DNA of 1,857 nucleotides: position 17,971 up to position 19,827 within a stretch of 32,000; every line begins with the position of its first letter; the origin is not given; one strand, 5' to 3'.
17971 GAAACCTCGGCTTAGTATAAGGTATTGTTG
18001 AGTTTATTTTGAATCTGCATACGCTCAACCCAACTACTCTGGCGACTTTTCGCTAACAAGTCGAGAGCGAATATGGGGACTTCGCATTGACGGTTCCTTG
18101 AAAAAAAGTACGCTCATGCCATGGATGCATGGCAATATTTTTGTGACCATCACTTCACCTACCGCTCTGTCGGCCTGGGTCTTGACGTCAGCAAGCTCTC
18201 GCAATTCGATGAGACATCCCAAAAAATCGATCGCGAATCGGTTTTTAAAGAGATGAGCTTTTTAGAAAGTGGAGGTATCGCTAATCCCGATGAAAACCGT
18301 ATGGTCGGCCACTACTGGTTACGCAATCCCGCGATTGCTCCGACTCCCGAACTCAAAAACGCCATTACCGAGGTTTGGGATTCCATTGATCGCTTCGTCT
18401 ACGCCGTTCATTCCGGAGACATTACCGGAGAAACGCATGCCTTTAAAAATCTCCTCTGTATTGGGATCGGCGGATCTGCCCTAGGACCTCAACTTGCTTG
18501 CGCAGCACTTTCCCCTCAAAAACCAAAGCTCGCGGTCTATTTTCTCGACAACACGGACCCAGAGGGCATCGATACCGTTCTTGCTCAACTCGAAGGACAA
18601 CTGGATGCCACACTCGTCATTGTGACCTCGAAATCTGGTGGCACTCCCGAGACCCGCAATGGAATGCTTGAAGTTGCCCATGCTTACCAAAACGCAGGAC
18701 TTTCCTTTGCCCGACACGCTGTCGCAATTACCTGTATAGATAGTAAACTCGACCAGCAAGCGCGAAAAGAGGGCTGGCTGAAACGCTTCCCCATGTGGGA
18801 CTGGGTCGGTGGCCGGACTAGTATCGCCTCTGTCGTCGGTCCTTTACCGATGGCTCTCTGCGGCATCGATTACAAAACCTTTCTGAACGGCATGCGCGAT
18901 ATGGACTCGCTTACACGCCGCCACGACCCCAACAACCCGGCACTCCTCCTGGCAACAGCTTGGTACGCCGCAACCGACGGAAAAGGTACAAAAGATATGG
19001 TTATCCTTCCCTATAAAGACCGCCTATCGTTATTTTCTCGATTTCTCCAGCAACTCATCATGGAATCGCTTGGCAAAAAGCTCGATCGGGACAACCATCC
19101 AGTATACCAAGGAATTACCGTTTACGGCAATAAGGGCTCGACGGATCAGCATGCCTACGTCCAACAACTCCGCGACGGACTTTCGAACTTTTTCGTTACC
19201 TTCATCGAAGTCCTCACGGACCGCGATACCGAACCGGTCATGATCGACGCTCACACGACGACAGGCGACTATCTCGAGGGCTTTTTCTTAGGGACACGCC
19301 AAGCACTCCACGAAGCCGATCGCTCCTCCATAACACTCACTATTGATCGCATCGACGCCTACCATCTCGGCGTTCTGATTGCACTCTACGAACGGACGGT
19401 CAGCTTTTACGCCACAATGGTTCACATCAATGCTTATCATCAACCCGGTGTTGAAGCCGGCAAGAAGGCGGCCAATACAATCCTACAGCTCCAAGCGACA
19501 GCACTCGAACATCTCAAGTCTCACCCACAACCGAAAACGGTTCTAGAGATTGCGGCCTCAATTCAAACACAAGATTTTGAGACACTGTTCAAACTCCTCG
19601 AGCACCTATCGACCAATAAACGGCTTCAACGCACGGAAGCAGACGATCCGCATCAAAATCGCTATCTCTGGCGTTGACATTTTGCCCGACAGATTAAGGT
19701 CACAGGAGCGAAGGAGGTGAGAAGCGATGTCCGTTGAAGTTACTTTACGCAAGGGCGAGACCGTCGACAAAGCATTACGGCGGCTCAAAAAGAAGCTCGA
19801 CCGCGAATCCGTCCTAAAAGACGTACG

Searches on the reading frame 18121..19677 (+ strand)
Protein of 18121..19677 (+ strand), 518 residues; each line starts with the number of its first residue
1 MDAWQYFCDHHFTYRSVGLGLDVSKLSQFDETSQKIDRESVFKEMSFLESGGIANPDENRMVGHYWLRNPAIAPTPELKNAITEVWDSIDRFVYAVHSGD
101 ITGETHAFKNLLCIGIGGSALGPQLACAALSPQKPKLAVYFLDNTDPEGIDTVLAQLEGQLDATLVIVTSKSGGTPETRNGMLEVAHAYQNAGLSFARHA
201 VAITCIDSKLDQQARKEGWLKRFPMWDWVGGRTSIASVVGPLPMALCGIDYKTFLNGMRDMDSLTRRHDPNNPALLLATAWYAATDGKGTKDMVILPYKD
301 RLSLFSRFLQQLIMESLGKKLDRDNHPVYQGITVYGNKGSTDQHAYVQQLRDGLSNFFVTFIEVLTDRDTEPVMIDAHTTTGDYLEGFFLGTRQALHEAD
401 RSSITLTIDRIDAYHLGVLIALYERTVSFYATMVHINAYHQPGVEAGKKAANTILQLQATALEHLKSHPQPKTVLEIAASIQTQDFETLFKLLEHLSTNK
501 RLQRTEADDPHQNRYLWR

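Call 93: search_protein_families(library=pfam, proteins=[window:18121-19677:+], max_evalue=0.00001)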
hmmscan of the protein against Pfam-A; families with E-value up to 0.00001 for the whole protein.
window:18121-19677:+ (518 aa): 1 family
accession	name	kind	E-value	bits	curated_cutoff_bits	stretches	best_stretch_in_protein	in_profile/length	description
PF00342.24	PGI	-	1.6e-58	198.9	22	2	46-371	29-362/486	Phosphoglucose isomerase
